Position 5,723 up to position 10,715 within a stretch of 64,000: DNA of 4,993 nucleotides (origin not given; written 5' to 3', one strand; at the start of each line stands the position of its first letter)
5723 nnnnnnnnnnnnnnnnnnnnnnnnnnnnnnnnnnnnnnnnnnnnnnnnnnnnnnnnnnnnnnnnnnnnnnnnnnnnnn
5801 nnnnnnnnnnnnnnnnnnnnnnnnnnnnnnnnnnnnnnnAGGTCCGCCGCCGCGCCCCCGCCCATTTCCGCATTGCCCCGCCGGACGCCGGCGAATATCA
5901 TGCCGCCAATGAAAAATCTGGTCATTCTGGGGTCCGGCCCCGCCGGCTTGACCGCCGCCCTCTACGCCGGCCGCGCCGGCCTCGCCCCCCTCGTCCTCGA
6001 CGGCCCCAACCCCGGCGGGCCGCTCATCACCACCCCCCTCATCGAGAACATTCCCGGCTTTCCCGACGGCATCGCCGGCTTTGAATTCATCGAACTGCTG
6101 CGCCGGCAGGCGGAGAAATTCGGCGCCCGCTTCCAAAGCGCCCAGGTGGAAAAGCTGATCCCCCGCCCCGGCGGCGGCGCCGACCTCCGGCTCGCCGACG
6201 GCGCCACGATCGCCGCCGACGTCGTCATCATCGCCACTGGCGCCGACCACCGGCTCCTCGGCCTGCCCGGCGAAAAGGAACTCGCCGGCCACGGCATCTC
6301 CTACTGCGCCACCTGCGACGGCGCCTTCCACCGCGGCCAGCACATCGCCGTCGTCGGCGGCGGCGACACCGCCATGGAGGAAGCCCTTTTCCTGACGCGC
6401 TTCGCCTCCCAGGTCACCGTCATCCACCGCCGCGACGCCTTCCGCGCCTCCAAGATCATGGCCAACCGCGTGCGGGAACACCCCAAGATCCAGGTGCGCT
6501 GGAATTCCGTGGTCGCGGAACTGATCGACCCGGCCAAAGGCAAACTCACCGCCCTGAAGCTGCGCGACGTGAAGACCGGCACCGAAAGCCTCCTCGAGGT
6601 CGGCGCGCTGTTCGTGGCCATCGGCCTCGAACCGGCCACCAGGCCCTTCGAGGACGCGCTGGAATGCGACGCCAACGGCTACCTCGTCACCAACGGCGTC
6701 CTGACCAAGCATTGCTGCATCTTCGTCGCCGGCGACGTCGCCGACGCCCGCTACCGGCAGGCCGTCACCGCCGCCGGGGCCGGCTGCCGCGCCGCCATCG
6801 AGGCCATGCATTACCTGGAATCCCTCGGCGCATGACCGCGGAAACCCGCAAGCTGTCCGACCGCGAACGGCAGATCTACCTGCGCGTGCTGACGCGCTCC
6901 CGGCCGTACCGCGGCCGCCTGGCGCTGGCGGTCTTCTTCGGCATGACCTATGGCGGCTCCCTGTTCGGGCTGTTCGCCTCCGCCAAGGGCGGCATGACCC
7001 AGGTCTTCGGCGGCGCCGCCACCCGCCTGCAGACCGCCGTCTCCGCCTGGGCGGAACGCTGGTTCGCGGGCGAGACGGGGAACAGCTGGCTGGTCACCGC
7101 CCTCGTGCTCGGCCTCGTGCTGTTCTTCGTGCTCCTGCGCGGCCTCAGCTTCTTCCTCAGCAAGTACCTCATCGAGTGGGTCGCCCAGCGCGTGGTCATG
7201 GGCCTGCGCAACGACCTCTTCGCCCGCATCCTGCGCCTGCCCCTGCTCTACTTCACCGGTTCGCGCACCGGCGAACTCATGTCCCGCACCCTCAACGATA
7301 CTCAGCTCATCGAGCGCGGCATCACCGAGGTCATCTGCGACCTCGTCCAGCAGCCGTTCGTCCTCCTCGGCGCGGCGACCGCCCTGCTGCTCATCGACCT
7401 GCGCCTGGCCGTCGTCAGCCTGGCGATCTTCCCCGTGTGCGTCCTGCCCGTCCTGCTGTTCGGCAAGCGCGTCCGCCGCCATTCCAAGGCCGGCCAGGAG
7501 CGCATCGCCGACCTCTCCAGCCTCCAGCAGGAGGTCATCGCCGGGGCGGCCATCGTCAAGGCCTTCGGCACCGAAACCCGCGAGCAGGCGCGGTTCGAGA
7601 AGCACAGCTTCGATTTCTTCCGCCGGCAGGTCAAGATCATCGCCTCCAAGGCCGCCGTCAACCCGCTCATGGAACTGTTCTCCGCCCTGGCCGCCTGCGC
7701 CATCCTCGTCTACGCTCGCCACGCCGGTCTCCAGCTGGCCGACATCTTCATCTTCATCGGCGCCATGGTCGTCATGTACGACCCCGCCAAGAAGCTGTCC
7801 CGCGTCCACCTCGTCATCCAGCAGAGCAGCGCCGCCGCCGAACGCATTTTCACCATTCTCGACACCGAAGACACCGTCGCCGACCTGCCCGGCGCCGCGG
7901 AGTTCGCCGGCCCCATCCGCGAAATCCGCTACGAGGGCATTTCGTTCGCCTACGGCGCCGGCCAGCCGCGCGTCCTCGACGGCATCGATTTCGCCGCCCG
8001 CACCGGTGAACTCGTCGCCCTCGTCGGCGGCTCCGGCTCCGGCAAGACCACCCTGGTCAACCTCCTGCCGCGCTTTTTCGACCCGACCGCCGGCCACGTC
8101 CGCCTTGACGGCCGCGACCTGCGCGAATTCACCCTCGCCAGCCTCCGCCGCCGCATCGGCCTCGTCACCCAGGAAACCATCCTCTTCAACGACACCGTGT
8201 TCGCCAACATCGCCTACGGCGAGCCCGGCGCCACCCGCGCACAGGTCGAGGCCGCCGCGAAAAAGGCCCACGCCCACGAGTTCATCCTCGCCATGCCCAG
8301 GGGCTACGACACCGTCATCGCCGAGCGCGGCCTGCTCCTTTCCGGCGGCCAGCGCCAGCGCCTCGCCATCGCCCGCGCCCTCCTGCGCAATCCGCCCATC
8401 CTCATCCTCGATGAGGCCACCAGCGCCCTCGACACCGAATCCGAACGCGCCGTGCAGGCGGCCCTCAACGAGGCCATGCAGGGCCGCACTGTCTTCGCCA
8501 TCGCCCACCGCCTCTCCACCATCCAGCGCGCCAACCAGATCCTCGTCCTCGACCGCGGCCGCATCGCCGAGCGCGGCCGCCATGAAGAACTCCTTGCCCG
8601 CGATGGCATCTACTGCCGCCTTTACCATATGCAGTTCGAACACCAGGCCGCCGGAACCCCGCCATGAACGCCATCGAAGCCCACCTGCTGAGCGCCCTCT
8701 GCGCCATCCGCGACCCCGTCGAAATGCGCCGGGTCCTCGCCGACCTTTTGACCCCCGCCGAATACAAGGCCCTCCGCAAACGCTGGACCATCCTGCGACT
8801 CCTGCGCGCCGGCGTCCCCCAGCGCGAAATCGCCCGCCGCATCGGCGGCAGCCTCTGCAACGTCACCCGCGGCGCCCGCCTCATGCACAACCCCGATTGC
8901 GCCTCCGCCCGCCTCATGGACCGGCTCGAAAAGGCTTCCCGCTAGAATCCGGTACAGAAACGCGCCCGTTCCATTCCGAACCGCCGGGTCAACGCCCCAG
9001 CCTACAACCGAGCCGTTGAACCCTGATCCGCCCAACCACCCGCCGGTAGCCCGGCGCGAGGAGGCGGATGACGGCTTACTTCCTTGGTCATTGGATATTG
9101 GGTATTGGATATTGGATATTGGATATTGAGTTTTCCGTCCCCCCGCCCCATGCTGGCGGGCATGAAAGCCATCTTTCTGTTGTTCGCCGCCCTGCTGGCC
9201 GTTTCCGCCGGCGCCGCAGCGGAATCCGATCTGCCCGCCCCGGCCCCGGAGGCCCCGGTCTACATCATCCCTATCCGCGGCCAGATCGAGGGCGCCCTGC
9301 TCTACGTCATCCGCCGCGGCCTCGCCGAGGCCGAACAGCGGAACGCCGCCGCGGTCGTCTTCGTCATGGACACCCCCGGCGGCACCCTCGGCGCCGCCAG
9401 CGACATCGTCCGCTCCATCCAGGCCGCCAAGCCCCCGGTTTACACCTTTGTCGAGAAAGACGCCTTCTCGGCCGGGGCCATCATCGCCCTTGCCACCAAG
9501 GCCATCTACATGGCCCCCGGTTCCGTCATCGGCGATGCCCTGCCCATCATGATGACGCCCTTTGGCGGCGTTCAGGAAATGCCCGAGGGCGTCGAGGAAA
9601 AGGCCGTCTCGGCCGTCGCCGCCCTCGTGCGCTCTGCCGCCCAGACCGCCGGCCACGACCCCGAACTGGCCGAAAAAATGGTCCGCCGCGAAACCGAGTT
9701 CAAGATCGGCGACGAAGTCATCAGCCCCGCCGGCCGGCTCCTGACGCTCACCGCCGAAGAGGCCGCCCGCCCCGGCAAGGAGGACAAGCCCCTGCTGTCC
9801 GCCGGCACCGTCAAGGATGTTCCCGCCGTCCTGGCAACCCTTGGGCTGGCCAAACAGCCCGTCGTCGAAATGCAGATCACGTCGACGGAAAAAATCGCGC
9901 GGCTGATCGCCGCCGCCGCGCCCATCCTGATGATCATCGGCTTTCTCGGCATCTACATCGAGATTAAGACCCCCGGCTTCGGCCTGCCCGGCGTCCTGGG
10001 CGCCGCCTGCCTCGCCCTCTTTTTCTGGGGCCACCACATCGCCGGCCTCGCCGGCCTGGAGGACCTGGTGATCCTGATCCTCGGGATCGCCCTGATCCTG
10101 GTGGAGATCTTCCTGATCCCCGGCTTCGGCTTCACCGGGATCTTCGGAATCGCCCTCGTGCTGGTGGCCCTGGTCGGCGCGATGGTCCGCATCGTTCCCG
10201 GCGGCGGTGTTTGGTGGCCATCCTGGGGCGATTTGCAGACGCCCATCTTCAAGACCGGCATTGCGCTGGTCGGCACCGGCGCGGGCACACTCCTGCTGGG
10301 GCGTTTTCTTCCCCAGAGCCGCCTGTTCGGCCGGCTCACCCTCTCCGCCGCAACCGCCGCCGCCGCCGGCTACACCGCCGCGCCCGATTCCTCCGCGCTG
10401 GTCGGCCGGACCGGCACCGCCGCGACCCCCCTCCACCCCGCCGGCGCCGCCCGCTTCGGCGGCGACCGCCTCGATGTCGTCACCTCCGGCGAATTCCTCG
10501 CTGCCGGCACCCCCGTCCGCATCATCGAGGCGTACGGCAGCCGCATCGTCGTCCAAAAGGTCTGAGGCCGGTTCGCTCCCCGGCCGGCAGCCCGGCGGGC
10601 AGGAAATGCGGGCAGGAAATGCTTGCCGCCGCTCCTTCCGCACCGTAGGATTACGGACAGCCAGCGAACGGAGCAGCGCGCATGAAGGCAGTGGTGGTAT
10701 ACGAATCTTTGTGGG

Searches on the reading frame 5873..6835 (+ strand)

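Call 76: search_protein_families(library=pfam, proteins=[window:5873-6835:+], max_evalue=0.001)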
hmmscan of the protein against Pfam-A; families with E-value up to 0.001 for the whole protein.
window:5873-6835:+ (320 aa): 7 families
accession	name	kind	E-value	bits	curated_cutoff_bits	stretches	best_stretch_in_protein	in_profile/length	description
PF07992.20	Pyr_redox_2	-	6.9e-49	167.3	26.1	1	15-304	2-291/291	Pyridine nucleotide-disulphide oxidoreductase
PF00070.33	Pyr_redox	-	6.8e-19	68.6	22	1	157-231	1-80/82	Pyridine nucleotide-disulphide oxidoreductase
PF13738.12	Pyr_redox_3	-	3.1e-14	53.4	30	1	109-270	119-286/305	Pyridine nucleotide-disulphide oxidoreductase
PF01266.30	DAO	-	7e-07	29.5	27.9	0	71-129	150-209/353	FAD dependent oxidoreductase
PF03486.20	HI0933_like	-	1.7e-05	24.8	50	0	15-44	2-31/244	HI0933-like protein Rossmann domain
PF04820.20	Trp_halogenase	-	0.00034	20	21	0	72-129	160-218/458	Tryptophan halogenase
PF05834.18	Lycopene_cycl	-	0.00064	19.3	23.4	0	75-125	93-142/380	Lycopene cyclase protein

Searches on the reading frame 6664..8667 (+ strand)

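Call 57: search_protein_families(library=pfam, proteins=[window:6664-8667:+], max_evalue=0.1)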
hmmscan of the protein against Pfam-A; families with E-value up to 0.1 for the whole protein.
window:6664-8667:+ (667 aa): 14 families
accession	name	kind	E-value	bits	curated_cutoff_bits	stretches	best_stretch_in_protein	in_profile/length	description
PF00664.28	ABC_membrane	-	2.3e-38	132.9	28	1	122-351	14-246/274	ABC transporter transmembrane region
PF00005.33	ABC_tran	-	4.4e-33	115.2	25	1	438-587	1-137/137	ABC transporter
PF02463.25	SMC_N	-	4.1e-07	30.1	40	1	479-627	111-209/220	RecF/RecN/SMC N terminal domain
PF13191.12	AAA_16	-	0.00012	23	32.6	1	446-606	22-161/167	AAA ATPase domain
PF00004.35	AAA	-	0.00038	21.3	21.2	1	452-623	2-117/131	ATPase family associated with various cellular activities (AAA)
PF13401.12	AAA_22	-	0.001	19.8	27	1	447-552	4-65/130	AAA domain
PF06414.18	Zeta_toxin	-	0.0014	18.5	22.3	1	450-489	18-57/199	Zeta toxin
PF09818.15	ABC_ATPase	-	0.0083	15.6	23.2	0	531-590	131-189/283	P-loop domain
PF13304.12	AAA_21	-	0.014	15.9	27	0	450-479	1-26/304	AAA domain, putative AbiEii toxin, Type IV TA system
PF13555.12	AAA_29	-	0.033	14.4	27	1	448-465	23-39/61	P-loop containing region of AAA domain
PF03193.22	RsgA_GTPase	-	0.034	14.4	30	1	438-468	97-126/174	RsgA GTPase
PF13671.12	AAA_33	-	0.035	14.8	27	0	450-572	1-94/143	AAA domain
PF13604.12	AAA_30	-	0.063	13.4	27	0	444-503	14-47/191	AAA domain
PF13521.12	AAA_28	-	0.065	13.9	27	0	451-470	2-21/164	AAA domain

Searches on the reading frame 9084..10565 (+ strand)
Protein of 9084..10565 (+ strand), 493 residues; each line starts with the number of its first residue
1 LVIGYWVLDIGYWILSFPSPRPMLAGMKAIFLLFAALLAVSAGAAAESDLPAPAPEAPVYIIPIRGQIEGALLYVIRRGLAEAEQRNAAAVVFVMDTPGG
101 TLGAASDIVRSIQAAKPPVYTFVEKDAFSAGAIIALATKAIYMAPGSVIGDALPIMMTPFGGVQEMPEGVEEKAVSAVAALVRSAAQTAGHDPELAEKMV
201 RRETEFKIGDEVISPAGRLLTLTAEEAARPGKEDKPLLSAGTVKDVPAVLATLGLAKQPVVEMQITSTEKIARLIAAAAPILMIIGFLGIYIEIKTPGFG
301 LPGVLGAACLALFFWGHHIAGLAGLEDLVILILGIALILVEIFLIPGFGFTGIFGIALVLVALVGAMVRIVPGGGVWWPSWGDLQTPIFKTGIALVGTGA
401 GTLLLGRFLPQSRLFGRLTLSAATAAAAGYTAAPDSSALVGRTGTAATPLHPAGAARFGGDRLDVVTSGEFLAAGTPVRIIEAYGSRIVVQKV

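Call 57: search_protein_families(library=pfam, proteins=[window:9084-10565:+], max_evalue=0.1)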
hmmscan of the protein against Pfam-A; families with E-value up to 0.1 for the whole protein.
window:9084-10565:+ (493 aa): 5 families
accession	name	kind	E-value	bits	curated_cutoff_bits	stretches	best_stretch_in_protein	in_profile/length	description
PF25145.1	NfeD1b_N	-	4.9e-38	131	40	1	59-261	2-187/189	NfeD1b, N-terminal domain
PF24961.1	NfeD_membrane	-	3.6e-23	82.3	26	1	279-405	3-117/119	NfeD integral membrane domain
PF01957.25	NfeD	-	9.8e-14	51.7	29.1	1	437-492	2-57/57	NfeD-like C-terminal, partner-binding domain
PF01972.22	SDH_protease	-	5.4e-06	26.1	31.3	1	91-157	94-160/286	ClpP-like SDH-type serine proteinase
PF00574.28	CLP_protease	-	2.7e-05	24.6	20.2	1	81-175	38-130/182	Clp protease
